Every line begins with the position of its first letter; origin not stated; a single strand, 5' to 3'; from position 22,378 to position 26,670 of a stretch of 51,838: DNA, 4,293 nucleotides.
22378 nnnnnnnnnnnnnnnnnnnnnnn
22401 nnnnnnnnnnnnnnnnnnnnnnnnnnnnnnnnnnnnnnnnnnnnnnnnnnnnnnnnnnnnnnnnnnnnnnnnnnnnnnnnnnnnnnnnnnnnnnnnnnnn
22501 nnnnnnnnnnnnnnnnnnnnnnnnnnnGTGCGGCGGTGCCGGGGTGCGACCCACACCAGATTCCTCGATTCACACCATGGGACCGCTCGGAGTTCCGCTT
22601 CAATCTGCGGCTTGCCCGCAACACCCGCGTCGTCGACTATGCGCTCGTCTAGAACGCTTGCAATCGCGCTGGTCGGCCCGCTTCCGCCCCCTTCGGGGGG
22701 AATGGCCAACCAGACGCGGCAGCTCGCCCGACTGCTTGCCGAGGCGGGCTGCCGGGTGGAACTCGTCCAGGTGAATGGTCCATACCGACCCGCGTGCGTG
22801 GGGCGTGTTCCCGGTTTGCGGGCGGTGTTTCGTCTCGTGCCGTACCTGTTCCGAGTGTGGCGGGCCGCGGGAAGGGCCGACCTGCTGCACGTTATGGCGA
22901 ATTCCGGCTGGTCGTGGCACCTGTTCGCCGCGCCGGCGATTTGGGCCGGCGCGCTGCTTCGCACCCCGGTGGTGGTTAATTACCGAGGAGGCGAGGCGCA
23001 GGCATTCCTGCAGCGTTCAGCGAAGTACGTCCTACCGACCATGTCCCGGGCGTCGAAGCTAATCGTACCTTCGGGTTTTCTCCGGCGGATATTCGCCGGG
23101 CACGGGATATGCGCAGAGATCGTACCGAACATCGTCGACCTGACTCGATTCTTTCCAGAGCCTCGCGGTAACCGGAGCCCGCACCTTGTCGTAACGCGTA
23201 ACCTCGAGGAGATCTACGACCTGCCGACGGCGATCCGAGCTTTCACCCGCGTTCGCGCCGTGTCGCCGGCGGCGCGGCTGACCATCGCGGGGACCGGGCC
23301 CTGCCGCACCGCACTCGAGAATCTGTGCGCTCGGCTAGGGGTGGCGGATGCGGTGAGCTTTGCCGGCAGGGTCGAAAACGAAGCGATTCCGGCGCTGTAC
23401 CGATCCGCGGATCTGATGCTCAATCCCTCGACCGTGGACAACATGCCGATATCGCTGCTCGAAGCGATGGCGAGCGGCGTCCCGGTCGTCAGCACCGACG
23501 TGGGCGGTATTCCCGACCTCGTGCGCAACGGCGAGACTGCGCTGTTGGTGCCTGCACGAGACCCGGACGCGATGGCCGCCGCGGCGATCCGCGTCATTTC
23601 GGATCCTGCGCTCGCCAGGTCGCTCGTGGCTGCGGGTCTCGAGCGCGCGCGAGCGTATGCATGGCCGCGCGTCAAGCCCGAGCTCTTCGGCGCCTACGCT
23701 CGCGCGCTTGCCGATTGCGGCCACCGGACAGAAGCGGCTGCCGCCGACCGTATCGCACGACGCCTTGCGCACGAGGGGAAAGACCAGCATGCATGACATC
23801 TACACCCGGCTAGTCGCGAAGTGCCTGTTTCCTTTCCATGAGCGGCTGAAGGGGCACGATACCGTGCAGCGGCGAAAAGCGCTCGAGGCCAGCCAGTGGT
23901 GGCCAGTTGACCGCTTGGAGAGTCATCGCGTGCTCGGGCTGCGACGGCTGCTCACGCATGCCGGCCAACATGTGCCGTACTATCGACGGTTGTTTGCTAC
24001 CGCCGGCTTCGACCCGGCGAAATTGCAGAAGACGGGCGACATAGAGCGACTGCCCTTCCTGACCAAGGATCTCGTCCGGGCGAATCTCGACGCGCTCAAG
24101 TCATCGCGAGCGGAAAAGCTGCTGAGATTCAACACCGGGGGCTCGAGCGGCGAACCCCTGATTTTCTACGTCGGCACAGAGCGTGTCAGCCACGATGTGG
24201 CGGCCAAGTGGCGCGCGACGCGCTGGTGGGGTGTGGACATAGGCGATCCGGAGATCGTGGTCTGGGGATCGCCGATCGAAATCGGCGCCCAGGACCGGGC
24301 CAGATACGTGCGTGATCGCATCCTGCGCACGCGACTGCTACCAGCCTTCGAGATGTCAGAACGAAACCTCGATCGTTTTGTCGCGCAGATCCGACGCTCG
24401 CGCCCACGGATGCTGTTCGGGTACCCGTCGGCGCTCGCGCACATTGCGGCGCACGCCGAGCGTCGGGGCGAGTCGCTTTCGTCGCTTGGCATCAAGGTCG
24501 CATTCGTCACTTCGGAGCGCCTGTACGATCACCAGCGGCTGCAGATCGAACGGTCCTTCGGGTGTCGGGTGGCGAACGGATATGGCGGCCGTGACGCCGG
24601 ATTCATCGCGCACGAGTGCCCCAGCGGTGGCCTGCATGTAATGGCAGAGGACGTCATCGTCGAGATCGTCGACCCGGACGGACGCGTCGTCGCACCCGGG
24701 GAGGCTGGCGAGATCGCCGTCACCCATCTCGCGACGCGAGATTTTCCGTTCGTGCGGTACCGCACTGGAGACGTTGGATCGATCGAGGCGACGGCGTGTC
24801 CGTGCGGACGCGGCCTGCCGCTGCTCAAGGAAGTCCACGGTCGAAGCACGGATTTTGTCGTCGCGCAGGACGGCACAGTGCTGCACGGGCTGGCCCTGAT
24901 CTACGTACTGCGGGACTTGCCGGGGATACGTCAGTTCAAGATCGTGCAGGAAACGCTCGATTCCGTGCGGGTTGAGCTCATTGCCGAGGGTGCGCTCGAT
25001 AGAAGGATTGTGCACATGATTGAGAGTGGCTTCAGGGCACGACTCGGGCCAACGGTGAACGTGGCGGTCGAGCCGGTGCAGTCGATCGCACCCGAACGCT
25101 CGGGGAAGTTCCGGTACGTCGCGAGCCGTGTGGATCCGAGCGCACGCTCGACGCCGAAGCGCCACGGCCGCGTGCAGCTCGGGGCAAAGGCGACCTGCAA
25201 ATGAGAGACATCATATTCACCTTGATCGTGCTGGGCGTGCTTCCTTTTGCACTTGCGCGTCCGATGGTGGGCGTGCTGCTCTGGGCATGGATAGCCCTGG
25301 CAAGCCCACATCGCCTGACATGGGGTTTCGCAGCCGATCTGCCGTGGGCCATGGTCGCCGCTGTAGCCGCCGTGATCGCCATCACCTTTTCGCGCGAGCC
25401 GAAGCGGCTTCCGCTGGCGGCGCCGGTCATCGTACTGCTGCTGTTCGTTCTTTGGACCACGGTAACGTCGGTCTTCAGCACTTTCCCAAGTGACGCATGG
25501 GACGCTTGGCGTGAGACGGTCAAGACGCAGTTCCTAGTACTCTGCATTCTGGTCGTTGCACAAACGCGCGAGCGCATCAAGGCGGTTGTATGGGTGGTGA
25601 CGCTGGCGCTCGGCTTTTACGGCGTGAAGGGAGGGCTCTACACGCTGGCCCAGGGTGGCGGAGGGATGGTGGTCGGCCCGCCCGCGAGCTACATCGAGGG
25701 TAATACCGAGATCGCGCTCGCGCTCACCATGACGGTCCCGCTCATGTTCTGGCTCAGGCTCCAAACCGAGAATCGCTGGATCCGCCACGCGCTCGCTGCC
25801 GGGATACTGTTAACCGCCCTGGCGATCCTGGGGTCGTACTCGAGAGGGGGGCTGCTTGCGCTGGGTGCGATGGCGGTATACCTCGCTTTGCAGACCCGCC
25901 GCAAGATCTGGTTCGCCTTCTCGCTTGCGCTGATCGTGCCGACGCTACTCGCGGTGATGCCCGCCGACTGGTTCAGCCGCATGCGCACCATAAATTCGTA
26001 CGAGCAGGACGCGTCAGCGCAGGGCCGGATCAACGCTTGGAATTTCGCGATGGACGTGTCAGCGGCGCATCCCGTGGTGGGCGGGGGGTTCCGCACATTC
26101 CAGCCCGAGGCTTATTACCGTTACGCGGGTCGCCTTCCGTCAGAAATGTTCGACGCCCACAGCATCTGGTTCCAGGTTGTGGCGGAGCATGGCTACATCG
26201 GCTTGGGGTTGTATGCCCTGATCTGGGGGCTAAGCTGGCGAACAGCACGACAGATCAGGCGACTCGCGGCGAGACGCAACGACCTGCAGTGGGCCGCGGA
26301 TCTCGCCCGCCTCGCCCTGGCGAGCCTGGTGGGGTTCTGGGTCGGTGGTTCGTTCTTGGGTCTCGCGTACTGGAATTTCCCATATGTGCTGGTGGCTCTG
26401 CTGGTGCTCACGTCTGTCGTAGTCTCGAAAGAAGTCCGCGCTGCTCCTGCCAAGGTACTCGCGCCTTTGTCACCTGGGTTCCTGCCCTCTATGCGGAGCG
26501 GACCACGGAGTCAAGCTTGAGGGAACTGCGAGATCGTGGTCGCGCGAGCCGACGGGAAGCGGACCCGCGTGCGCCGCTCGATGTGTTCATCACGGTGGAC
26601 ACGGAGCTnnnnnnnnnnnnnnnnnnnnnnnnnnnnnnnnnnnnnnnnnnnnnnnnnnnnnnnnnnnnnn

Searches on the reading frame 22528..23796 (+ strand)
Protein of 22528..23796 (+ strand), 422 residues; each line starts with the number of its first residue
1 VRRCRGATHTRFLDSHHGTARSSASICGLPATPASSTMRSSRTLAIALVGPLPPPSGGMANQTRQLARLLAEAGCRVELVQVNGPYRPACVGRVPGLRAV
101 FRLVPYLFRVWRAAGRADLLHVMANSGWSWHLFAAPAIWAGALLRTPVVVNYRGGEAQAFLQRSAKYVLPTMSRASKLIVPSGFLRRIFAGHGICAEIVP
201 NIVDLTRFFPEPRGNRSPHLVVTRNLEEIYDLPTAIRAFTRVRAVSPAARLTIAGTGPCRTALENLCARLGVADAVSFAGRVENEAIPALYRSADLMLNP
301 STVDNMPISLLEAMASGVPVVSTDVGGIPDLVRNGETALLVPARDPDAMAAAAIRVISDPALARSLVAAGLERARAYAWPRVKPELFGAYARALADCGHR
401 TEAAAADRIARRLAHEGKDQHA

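Call 6: search_protein_families(library=ncbifam, proteins=[window:22528-23796:+], max_evalue=0.00001)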
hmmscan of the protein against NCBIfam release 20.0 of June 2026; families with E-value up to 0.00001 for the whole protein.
window:22528-23796:+ (422 aa): 31 families (the best 25 are shown)
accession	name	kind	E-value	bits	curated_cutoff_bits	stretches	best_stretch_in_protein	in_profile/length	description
TIGR03088.1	stp2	hypoth_equivalog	9.4e-30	103.9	409.05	1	222-373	199-352/374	TIGR03088 family PEP-CTERM/XrtA system glycosyltransferase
NF041876.1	EPS_EpsE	equivalog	1.5e-28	100.1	400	1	226-374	223-376/389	exopolysaccharide biosynthesis GT4 family glycosyltransferase EpsE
TIGR03999.1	thiol_BshA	equivalog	3.2e-28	98.7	273.7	1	220-377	202-357/375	N-acetyl-alpha-D-glucosaminyl L-malate synthase BshA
TIGR03449.1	mycothiol_MshA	equivalog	2.5e-22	79.4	462.5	1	260-394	270-404/406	D-inositol-3-phosphate glycosyltransferase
TIGR04047.1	MSMEG_0565_glyc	hypoth_equivalog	4.8e-22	78.5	259.85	1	177-389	142-370/373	MSMEG_0565 family glycosyltransferase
TIGR04063.1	stp3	hypoth_equivalog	2.4e-21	76.1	442.05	1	232-368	228-369/397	TIGR04063 family PEP-CTERM/XrtA system glycosyltransferase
NF038229.1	Glyco4_Geo_Pelo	equivalog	5.9e-19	68.3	400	1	234-375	178-317/338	GPMC system family 4 glycosyltransferase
TIGR04005.1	wcaL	equivalog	3.8e-16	58.9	537.6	1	203-352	206-363/406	colanic acid biosynthesis glycosyltransferase WcaL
TIGR02149.1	glgA_Coryne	subfamily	2e-15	56.8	302.4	1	279-383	269-380/391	glycogen synthase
NF038011.1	PelF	equivalog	8.3e-15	54.8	100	1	197-378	283-476/489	GT4 family glycosyltransferase PelF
TIGR04157.1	glyco_rSAM_CFB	subfamily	2.6e-14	53.1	400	1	226-357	236-364/406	TIGR04157 family glycosyltransferase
NF047684.1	TeichurnBiosyTuaC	equivalog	5.4e-14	51.9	550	1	249-358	248-353/391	teichuronic acid biosynthesis protein TuaC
NF053787.1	GlcN_PG_synth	equivalog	1.6e-12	47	480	1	276-393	243-359/361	N-acetylglucosaminyl phosphatidylglycerol synthase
NF050056.1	ProtGlycPglH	equivalog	4.6e-12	45.7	600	1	236-384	198-344/354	GalNAc-alpha-(1->4)-GalNAc-alpha-(1->3)-diNAcBac-PP-undecaprenol alpha-1,4-N-acetyl-D-galactosaminyltransferase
TIGR02472.1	sucr_P_syn_N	equivalog_domain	1.2e-11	44.1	576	1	280-379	323-427/439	sucrose-phosphate synthase, putative, glycosyltransferase domain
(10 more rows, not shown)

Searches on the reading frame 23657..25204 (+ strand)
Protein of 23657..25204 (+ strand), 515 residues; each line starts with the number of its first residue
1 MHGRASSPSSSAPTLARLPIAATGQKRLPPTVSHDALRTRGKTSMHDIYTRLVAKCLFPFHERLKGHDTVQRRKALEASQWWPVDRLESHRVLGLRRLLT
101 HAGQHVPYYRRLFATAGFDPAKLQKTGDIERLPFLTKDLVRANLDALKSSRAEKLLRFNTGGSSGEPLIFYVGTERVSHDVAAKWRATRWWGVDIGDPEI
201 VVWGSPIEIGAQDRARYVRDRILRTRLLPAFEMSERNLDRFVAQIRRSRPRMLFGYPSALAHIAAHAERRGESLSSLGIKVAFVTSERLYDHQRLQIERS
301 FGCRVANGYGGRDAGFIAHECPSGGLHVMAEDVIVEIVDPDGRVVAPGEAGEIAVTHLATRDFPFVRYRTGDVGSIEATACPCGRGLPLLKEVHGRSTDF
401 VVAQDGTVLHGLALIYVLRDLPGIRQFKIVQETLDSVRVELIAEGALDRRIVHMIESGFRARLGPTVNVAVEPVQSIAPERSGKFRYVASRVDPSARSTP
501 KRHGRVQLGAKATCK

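Call 6: search_protein_families(library=ncbifam, proteins=[window:23657-25204:+], max_evalue=0.00001)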
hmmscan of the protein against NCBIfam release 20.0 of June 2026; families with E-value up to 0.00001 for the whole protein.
window:23657-25204:+ (515 aa): 7 families
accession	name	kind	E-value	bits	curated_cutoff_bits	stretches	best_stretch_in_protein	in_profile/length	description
NF045666.1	DVU1553_fam_AMP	equivalog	3e-43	148.2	300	2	231-396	164-330/331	DVU_1553 family AMP-dependent CoA ligase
NF053551.1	FlxY_rubin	equivalog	4.6e-34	117.9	520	2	244-479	163-407/424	flexirubin biosynthesis putative acyl-CoA ligase FlxY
NF041878.1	paak_haloarch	equivalog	2.4e-30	105.5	700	1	87-404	13-332/427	phenylacetate--CoA ligase PaaK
TIGR02155.1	PA_CoA_ligase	equivalog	1.2e-27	96.5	646.3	1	85-486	6-416/422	phenylacetate--CoA ligase PaaK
NF041217.1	BagE_FevW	exception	4.3e-18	65.5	800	1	257-479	171-394/424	bagremycin/ferroverdin synthetase BagE/FevW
TIGR03335.1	F390_ftsA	equivalog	2.5e-13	49.5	458.7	1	96-385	23-318/445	coenzyme F390 synthetase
TIGR02304.1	aden_form_hyp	equivalog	1.9e-10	40.3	251.9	1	237-443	175-377/430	F390 synthetase-related protein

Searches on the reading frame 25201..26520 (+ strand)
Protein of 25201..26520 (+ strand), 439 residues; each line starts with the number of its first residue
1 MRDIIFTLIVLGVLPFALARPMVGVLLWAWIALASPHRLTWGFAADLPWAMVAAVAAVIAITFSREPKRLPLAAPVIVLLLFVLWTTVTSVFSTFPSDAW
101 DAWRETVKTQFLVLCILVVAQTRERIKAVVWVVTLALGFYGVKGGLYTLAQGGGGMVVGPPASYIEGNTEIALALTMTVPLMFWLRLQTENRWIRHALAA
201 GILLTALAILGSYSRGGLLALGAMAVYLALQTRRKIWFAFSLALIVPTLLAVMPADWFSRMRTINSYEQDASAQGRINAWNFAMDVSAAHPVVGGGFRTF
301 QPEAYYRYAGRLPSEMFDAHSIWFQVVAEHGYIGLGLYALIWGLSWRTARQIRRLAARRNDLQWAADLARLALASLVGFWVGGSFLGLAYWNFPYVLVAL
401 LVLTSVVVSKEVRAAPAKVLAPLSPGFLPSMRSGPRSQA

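Call 6: search_protein_families(library=ncbifam, proteins=[window:25201-26520:+], max_evalue=0.00001)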
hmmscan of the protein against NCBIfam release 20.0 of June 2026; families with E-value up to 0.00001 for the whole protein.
window:25201-26520:+ (439 aa): 2 families
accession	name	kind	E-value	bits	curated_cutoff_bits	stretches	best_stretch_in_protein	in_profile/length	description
TIGR03097.1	PEP_O_lig_1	hypoth_equivalog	2.1e-135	451.8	188.1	1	2-407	1-406/408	putative O-glycosylation ligase, exosortase A system-associated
TIGR00947.1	2A73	equivalog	9.8e-08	31.4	366.4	1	189-386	191-400/425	IctB family putative bicarbonate transporter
